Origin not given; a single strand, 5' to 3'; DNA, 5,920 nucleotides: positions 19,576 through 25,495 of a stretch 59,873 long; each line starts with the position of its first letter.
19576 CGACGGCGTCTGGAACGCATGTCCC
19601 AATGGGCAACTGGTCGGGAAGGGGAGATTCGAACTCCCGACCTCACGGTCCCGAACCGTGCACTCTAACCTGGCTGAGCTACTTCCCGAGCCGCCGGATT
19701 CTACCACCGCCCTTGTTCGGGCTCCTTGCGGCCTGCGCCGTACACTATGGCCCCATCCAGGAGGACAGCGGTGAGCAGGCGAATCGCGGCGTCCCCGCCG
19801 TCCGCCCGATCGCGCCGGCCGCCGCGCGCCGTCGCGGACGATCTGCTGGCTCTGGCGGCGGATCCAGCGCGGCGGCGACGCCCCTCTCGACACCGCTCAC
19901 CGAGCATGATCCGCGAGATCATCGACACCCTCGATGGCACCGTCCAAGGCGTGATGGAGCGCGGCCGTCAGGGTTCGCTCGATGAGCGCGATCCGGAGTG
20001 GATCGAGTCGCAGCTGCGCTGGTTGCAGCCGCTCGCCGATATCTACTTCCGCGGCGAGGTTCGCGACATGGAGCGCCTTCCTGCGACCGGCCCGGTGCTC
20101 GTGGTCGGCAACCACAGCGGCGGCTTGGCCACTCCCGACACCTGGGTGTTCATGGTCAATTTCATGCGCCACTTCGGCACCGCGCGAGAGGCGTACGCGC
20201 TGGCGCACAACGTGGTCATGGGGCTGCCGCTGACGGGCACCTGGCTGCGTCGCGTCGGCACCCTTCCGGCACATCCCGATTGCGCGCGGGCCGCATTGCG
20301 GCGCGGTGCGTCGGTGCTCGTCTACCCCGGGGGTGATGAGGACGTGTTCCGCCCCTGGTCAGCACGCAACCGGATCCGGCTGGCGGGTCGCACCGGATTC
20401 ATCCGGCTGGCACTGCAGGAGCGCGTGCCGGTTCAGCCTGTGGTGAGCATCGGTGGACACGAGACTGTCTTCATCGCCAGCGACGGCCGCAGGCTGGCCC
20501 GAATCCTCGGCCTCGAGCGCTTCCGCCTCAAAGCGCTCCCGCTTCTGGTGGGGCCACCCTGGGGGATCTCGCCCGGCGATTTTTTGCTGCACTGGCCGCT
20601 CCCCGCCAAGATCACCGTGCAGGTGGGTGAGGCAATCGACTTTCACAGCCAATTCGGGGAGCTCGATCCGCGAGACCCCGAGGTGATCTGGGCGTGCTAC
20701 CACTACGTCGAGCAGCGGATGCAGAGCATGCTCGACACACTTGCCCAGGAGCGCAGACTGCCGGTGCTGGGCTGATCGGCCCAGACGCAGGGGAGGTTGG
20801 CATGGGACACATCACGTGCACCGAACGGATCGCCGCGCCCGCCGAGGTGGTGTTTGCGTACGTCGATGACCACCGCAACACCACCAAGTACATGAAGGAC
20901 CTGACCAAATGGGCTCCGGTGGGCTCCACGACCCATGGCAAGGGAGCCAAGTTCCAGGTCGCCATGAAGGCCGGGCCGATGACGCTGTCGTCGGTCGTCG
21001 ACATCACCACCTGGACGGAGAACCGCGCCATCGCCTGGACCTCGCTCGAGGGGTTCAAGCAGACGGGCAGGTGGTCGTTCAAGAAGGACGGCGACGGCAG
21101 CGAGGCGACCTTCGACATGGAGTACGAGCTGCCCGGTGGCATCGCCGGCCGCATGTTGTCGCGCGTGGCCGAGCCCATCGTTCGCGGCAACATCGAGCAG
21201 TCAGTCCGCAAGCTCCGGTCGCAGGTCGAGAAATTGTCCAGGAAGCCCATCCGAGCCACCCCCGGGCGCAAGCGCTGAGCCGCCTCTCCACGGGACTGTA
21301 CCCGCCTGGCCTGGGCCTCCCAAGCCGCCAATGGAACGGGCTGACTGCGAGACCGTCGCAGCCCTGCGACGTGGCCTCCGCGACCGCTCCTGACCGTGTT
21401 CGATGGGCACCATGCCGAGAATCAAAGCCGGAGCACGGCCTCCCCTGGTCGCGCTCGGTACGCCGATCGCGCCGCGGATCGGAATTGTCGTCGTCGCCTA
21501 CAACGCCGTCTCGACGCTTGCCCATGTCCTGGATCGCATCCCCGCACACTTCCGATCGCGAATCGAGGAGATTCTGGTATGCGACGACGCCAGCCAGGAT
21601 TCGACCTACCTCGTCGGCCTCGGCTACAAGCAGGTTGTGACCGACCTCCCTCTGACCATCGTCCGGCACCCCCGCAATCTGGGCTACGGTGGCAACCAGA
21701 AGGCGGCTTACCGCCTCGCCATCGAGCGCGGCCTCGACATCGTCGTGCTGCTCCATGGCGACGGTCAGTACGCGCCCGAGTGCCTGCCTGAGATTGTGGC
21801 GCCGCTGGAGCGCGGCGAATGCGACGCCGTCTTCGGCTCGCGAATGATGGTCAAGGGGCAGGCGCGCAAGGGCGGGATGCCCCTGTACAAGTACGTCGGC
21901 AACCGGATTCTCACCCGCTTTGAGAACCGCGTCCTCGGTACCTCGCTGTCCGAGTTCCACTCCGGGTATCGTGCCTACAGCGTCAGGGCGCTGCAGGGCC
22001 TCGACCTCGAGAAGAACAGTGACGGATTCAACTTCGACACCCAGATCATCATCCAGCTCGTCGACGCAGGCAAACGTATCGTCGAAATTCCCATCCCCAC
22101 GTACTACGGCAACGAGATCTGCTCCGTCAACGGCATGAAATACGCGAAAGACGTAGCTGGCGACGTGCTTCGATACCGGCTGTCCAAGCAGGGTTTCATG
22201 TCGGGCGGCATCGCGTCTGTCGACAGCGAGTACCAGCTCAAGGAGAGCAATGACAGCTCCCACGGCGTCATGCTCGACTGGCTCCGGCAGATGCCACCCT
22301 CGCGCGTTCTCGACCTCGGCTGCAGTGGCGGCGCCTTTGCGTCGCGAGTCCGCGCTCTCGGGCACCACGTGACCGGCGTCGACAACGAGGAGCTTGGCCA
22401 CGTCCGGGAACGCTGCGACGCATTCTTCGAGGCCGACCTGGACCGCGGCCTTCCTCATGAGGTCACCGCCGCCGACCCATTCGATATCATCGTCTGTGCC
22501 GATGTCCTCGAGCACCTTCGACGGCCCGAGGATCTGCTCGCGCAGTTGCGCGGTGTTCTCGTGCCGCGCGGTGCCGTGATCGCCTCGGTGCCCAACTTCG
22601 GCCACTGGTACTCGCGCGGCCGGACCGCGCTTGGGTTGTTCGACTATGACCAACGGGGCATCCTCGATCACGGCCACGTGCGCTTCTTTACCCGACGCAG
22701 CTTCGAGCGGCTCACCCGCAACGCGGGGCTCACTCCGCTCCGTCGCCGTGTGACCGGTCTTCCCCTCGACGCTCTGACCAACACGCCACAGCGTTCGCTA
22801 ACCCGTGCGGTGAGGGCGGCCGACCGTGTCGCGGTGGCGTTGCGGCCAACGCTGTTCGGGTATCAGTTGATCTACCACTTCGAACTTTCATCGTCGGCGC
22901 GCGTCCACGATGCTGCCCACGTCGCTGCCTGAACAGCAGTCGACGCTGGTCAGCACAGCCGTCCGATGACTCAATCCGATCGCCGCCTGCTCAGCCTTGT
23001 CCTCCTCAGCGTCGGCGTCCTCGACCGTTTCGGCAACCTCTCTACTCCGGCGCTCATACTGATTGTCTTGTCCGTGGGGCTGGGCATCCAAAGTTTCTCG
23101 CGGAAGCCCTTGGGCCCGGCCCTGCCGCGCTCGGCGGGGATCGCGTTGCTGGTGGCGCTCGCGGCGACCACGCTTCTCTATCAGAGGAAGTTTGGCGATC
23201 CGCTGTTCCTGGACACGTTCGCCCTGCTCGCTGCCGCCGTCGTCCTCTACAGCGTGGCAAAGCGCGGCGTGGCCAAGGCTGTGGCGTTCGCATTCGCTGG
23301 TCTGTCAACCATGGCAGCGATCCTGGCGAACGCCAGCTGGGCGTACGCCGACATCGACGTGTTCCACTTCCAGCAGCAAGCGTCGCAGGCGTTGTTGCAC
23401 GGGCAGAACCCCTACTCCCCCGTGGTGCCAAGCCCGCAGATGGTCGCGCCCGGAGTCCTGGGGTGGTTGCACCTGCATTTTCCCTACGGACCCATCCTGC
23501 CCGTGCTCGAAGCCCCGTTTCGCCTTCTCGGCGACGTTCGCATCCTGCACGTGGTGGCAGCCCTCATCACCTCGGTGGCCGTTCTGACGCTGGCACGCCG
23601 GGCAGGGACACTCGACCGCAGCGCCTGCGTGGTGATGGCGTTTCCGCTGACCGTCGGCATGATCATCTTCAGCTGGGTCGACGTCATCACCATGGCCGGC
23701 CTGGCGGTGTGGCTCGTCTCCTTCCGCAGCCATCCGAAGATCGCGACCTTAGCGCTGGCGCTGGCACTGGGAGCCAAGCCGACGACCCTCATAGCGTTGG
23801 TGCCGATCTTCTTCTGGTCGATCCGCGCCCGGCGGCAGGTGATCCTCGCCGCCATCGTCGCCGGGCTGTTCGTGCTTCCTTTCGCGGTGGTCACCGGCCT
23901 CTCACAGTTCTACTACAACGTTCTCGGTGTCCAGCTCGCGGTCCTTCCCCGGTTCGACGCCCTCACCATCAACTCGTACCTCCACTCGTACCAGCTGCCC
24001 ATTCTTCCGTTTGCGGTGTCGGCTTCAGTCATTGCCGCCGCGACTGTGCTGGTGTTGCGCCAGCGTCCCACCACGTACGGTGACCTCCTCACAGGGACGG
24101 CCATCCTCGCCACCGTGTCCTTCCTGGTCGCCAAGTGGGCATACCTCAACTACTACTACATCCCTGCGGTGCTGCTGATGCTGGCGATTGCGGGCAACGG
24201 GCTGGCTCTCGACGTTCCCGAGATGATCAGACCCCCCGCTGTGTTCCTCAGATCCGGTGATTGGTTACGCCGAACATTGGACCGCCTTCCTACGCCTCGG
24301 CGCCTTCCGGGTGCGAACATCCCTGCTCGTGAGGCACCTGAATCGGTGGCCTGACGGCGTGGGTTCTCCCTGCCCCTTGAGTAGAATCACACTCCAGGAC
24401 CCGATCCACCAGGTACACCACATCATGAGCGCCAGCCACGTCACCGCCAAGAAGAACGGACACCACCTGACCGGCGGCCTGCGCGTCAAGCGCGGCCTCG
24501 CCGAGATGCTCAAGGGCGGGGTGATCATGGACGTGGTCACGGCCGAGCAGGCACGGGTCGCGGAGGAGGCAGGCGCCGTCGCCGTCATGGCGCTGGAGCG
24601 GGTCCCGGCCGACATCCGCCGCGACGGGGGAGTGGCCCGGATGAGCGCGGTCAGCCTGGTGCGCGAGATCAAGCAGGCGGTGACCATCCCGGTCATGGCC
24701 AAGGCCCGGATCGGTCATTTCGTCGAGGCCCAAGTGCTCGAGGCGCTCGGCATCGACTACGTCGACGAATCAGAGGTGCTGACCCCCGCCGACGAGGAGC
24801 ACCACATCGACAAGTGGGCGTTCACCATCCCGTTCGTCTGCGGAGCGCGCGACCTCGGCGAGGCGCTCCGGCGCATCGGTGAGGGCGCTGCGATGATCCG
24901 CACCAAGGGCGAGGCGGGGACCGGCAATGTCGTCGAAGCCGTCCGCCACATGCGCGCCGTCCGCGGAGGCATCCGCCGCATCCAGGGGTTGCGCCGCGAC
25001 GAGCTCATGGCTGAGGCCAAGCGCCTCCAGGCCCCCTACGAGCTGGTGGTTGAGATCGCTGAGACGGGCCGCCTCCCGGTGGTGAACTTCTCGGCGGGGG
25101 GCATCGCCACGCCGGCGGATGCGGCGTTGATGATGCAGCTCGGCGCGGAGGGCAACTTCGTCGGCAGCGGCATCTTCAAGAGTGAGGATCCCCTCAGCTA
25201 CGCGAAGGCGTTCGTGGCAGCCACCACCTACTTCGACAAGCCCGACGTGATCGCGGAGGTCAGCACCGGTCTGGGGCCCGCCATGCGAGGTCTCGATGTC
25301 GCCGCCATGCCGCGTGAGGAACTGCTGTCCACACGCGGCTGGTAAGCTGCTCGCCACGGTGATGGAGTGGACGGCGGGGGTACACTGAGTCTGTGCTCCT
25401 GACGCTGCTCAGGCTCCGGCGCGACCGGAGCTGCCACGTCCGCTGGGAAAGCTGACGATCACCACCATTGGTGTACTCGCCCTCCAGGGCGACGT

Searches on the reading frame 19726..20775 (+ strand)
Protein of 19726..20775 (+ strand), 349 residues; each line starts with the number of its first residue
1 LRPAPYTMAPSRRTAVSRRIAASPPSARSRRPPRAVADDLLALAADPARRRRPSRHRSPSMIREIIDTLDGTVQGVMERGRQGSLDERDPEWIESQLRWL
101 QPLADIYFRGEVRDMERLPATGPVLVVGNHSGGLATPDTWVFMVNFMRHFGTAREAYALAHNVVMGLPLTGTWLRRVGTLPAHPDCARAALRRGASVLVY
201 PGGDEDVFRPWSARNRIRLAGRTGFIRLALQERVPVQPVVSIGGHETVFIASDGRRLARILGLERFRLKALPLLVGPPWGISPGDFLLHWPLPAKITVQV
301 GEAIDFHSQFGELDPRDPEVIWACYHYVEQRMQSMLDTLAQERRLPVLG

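Call 9: search_protein_families(library=pfam, proteins=[window:19726-20775:+], max_evalue=0.001)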
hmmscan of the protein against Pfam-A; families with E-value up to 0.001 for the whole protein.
window:19726-20775:+ (349 aa): 2 families
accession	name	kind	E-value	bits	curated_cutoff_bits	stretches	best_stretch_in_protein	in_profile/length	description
PF01553.26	Acyltransferase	-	2e-10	41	23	1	111-240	3-130/132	Acyltransferase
PF03982.18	DAGAT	-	0.0008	18.9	22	1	185-246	128-192/297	Diacylglycerol acyltransferase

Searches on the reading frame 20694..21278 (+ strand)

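Call 9: search_protein_families(library=pfam, proteins=[window:20694-21278:+], max_evalue=0.001)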
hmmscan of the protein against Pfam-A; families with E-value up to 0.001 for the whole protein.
window:20694-21278:+ (194 aa): 2 families
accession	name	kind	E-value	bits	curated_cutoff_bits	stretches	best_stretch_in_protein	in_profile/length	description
PF10604.15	Polyketide_cyc2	-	5e-17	63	27.4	1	37-179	1-142/142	Polyketide cyclase / dehydrase and lipid transport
PF03364.25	Polyketide_cyc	-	2.1e-05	25.2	23.4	1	46-163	1-122/126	Polyketide cyclase / dehydrase and lipid transport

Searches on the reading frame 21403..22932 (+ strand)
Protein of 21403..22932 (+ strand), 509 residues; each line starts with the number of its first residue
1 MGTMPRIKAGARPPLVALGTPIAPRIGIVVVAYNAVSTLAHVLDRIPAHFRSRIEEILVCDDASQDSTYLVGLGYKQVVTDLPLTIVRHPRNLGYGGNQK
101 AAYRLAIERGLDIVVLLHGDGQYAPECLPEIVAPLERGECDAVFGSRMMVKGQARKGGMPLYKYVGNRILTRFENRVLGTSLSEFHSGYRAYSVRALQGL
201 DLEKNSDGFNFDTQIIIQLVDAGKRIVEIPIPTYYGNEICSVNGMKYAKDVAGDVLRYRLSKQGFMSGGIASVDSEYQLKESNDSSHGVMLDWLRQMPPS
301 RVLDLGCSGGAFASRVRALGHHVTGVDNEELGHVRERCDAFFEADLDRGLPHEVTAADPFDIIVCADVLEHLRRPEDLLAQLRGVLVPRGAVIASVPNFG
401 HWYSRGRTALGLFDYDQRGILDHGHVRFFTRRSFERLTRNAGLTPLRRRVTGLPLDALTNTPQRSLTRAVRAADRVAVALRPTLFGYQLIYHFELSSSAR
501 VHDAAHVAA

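Call 9: search_protein_families(library=pfam, proteins=[window:21403-22932:+], max_evalue=0.001)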
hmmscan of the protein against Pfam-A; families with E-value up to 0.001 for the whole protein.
window:21403-22932:+ (509 aa): 9 families
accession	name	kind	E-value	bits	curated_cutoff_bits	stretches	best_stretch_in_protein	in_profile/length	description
PF00535.33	Glycos_transf_2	-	1e-20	74.8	23.3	1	28-198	2-165/168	Glycosyl transferase family 2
PF13489.12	Methyltransf_23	-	6.8e-19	68.6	27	1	296-445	20-161/164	Methyltransferase domain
PF07021.18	MetW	-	2e-10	41.1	21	1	298-405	13-118/193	Methionine biosynthesis protein MetW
PF08241.18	Methyltransf_11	-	2.3e-10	41.4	21.2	1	303-393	1-94/95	Methyltransferase domain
PF08242.18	Methyltransf_12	-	1.2e-09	39.2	30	1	303-391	1-97/98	Methyltransferase domain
PF13649.12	Methyltransf_25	-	2.1e-09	38.4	27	1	302-390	1-97/97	Methyltransferase domain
PF13847.12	Methyltransf_31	-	4e-07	30.2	27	1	301-398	6-113/145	Methyltransferase domain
PF05401.17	NodS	-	5.7e-05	23.5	24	1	295-385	40-132/201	Nodulation protein S (NodS)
PF13641.12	Glyco_tranf_2_3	-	0.00027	21.5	27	1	24-143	1-119/230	Glycosyltransferase like family 2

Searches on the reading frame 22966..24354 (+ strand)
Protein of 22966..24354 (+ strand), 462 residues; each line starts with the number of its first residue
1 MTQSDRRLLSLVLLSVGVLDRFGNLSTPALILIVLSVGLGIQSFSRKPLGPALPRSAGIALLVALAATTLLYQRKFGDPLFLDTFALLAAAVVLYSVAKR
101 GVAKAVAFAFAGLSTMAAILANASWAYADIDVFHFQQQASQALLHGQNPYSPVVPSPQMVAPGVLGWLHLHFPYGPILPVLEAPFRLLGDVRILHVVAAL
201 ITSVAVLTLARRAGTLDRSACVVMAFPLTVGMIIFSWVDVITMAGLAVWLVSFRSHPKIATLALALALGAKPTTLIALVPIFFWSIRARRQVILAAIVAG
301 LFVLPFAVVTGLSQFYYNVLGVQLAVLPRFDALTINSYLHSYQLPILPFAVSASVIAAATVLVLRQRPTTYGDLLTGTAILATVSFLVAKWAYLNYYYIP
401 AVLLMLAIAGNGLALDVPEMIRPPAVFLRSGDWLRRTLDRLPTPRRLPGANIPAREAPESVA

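Call 9: search_protein_families(library=pfam, proteins=[window:22966-24354:+], max_evalue=0.001)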
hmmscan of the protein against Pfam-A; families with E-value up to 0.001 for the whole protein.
window:22966-24354:+ (462 aa): 1 family
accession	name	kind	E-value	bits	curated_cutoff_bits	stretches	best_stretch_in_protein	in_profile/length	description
PF09594.16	GT87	-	1.8e-05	25.1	25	1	172-388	1-235/237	Glycosyltransferase family 87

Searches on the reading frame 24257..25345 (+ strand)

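Call 98: search_protein_families(library=pfam, proteins=[window:24257-25345:+], max_evalue=0.00001)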
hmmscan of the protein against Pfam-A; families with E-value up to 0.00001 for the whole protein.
window:24257-25345:+ (362 aa): 2 families
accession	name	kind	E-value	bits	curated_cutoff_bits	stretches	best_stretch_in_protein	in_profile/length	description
PF01680.23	SOR_SNZ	-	1e-106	355.8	27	1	76-280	3-207/207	SOR/SNZ family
PF05690.20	ThiG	-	5.1e-09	36.3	23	1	260-323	164-224/247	Thiazole biosynthesis protein ThiG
